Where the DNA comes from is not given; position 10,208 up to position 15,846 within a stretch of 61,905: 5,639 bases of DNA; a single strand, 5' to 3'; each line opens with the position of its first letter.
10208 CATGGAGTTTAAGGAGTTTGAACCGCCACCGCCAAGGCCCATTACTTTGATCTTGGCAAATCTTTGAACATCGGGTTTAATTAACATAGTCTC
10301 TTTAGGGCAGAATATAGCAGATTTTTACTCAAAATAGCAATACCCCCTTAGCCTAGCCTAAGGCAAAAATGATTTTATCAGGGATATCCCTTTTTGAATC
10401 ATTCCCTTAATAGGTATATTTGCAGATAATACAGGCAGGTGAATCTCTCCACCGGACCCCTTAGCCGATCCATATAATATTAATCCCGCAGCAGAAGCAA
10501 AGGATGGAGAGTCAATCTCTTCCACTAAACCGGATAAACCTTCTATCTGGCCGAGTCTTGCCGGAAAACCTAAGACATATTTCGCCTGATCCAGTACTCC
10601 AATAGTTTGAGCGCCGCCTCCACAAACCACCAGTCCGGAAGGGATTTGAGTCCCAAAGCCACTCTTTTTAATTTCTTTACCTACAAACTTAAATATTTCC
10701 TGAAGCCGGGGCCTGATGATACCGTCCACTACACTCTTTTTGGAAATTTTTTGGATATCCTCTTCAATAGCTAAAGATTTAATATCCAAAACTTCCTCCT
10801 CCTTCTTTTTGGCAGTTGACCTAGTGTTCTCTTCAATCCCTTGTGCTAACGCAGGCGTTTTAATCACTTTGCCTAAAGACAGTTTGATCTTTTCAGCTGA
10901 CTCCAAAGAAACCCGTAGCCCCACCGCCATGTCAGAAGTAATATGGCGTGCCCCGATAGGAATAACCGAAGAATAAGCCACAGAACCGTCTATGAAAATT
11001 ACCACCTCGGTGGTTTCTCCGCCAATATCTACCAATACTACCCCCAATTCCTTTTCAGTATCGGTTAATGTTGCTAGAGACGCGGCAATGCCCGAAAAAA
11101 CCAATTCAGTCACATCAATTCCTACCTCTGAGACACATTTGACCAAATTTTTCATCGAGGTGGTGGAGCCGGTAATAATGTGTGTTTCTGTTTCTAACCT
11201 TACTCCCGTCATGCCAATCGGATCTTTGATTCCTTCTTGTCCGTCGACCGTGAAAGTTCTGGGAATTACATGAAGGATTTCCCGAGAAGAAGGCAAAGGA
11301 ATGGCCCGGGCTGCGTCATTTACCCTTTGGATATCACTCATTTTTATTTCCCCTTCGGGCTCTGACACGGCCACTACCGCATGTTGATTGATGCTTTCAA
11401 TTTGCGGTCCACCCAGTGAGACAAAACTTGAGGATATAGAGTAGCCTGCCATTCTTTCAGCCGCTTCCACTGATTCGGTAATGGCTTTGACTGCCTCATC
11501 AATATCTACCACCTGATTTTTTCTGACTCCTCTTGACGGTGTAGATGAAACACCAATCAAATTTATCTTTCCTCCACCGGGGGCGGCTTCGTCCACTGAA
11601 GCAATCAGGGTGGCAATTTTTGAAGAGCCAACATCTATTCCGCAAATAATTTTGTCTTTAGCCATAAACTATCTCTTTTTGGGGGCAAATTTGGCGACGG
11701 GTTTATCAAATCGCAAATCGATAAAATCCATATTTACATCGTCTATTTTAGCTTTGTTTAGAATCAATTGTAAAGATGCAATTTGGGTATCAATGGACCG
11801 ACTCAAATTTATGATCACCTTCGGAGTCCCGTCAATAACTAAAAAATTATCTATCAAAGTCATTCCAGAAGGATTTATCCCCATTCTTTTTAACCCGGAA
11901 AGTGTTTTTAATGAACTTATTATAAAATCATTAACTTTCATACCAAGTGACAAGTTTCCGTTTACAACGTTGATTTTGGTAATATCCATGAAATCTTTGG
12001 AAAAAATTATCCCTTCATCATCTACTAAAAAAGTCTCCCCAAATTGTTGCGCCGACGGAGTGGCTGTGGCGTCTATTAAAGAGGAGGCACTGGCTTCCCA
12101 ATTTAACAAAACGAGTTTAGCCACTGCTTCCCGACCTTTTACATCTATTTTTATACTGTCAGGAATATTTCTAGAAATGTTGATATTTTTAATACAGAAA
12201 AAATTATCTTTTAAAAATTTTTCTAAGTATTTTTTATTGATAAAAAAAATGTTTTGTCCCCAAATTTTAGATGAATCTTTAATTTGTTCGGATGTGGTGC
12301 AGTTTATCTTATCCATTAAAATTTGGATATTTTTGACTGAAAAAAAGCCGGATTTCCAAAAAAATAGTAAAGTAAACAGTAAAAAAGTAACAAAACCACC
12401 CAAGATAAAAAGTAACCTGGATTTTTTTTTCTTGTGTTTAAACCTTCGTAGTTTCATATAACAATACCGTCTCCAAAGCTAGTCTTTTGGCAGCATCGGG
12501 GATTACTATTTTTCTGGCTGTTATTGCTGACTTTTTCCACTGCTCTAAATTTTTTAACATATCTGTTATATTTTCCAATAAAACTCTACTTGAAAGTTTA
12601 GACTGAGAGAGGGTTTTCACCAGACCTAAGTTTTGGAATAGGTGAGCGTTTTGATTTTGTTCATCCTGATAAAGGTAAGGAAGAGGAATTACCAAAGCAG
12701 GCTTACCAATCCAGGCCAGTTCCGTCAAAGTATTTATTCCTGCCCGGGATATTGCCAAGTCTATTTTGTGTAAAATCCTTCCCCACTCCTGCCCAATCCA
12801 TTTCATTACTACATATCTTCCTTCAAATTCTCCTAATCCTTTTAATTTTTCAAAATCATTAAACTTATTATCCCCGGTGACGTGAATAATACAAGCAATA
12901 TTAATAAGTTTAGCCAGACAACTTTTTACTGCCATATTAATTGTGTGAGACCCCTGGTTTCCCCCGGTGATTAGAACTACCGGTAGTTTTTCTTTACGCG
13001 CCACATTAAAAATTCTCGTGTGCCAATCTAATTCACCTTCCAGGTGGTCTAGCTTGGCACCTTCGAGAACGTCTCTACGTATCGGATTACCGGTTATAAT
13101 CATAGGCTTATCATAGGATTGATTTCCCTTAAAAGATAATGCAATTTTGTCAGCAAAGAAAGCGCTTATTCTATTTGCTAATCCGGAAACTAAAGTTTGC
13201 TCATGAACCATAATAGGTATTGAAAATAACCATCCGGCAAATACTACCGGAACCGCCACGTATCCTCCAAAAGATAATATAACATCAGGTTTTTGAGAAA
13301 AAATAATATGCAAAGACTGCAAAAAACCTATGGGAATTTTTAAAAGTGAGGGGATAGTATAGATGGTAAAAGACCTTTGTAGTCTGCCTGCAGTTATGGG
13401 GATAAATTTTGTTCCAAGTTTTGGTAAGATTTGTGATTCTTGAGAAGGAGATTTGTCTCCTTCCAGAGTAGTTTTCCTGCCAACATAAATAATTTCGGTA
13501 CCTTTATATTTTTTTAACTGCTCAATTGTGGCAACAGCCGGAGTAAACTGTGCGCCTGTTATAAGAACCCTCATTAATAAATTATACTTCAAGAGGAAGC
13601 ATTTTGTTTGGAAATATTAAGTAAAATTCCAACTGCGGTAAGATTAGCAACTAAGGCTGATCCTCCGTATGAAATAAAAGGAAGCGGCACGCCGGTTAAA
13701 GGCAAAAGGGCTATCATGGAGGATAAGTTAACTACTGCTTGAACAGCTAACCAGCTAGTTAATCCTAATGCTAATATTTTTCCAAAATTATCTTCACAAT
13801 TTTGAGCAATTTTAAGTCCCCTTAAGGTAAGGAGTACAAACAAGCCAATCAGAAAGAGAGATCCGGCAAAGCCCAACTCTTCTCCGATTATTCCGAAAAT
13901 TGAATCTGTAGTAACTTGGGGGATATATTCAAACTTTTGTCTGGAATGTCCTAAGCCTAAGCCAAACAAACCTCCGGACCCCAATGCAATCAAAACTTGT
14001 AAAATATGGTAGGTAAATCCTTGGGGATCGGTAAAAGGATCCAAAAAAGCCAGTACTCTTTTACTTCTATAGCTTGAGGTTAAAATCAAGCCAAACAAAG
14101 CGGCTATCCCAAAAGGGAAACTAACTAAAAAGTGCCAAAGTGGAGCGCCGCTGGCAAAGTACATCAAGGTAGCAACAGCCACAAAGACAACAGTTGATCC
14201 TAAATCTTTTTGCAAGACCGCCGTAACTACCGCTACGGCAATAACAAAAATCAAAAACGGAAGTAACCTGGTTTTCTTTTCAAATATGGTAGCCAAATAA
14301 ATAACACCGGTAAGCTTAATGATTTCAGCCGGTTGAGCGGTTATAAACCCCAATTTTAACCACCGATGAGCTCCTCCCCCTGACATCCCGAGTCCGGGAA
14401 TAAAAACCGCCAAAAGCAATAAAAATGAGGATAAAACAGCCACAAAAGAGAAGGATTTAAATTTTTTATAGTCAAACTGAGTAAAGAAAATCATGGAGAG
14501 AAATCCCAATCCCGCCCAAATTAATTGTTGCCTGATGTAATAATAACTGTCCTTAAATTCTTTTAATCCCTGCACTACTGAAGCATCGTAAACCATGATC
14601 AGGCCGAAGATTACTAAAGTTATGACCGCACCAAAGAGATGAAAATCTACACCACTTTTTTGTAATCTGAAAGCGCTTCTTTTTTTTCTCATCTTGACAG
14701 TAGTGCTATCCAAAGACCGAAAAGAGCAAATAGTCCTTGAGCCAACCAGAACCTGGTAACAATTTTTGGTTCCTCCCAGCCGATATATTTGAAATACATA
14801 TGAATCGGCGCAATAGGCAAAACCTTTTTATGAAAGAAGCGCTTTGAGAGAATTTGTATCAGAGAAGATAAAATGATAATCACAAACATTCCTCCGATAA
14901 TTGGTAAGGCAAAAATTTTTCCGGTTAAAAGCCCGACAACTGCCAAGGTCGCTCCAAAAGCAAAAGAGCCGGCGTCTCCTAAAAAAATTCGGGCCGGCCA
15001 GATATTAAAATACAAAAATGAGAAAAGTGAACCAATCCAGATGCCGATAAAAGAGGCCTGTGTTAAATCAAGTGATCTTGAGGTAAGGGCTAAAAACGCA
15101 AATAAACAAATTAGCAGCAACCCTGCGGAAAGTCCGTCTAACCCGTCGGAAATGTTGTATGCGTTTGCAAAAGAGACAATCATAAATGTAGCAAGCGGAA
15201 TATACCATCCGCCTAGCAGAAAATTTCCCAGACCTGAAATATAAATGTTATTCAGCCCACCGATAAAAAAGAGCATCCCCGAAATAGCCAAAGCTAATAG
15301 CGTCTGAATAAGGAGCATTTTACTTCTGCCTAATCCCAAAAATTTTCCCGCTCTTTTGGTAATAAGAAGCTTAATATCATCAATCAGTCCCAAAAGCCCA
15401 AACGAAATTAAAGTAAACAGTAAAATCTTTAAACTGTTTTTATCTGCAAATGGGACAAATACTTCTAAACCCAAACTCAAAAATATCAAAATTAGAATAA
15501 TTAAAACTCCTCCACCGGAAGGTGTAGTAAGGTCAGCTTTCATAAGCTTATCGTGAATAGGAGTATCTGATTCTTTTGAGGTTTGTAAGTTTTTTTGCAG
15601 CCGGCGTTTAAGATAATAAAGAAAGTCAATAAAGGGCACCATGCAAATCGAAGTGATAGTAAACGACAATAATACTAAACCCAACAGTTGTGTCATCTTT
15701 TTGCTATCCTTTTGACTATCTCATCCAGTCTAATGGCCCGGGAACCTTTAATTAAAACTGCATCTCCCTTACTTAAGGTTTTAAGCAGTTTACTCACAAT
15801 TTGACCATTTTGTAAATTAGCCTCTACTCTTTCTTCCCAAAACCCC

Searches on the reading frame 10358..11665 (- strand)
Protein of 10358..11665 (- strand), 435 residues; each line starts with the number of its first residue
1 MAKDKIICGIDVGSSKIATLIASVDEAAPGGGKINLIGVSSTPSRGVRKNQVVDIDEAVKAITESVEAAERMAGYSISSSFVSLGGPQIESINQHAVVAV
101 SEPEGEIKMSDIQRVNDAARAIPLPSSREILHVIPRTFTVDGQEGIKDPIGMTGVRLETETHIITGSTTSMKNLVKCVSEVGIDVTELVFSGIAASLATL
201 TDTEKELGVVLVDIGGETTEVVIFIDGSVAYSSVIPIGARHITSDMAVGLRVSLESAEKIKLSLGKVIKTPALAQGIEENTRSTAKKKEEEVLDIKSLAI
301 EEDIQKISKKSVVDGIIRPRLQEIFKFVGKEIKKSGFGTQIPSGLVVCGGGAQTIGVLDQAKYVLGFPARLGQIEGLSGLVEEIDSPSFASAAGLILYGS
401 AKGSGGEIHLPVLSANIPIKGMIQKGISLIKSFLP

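Call 50: search_protein_families(library=pfam, proteins=[window:10358-11665:-], max_evalue=0.001)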
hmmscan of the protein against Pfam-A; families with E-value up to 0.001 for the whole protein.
window:10358-11665:- (435 aa): 6 families
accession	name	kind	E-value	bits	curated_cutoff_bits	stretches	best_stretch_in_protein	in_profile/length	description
PF14450.12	FtsA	-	2.4e-34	118.9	31.8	2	210-394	1-127/127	Cell division protein FtsA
PF02491.25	SHS2_FTSA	-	9.2e-30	103.3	25.4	1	86-165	1-79/79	SHS2 domain inserted in FTSA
PF11104.14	PilM_2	-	2.8e-05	23.7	27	0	195-262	168-235/340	Type IV pilus assembly protein PilM;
PF06723.19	MreB_Mbl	-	0.00012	21.5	27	1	174-356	112-288/327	MreB/Mbl protein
PF01968.24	Hydantoinase_A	-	0.00071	19.3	22.9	0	186-235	55-107/291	Hydantoinase/oxoprolinase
PF06277.17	EutA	-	0.00081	18.8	27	1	191-249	128-185/475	Ethanolamine utilisation protein EutA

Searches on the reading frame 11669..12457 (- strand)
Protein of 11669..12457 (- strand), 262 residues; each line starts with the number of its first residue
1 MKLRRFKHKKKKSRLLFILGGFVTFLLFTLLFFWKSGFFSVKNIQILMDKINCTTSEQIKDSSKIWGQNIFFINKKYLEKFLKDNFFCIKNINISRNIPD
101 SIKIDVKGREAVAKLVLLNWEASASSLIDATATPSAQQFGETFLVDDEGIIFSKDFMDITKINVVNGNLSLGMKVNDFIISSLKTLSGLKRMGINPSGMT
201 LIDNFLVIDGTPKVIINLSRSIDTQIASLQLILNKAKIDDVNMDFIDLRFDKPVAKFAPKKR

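Call 50: search_protein_families(library=pfam, proteins=[window:11669-12457:-], max_evalue=0.001)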
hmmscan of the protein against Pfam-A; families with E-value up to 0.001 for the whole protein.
window:11669-12457:- (262 aa): 1 family
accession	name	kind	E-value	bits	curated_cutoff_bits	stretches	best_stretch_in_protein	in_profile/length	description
PF08478.15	POTRA_1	-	3.2e-05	24.6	23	1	51-107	11-67/69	POTRA domain, FtsQ-type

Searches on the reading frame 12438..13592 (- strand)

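Call 49: search_protein_families(library=pfam, proteins=[window:12438-13592:-], max_evalue=0.001)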
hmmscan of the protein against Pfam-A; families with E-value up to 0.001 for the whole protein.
window:12438-13592:- (384 aa): 2 families
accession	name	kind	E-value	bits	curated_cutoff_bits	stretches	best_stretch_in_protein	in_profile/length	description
PF04101.22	Glyco_tran_28_C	-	1.3e-26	94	22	1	205-369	1-164/166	Glycosyltransferase family 28 C-terminal domain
PF03033.26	Glyco_transf_28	-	8e-22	78.2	26.2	1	15-151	11-138/139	Glycosyltransferase family 28 N-terminal domain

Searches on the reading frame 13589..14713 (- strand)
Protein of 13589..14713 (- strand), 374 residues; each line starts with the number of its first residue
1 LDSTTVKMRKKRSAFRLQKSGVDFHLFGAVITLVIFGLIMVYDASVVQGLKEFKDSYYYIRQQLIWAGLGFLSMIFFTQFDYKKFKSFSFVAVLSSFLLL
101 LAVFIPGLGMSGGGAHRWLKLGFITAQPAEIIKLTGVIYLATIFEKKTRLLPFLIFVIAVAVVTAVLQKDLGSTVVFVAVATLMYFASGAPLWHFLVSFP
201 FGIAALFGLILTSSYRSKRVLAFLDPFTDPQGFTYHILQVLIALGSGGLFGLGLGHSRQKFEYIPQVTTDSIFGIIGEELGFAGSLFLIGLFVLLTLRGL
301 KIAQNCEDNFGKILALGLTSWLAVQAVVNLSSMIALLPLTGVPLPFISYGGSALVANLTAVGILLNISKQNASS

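Call 49: search_protein_families(library=pfam, proteins=[window:13589-14713:-], max_evalue=0.001)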
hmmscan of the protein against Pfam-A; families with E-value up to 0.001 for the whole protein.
window:13589-14713:- (374 aa): 1 family
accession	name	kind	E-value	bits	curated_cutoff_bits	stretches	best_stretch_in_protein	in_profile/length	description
PF01098.24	FTSW_RODA_SPOVE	-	6.1e-103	345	26.4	1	29-371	7-354/356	Cell cycle protein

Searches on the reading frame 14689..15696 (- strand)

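Call 49: search_protein_families(library=pfam, proteins=[window:14689-15696:-], max_evalue=0.001)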
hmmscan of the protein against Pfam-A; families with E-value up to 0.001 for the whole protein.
window:14689-15696:- (335 aa): 1 family
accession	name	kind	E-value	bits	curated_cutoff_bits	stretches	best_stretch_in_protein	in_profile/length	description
PF00953.26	Glycos_transf_4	-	1.1e-23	84.4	27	1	91-257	3-158/160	Glycosyl transferase family 4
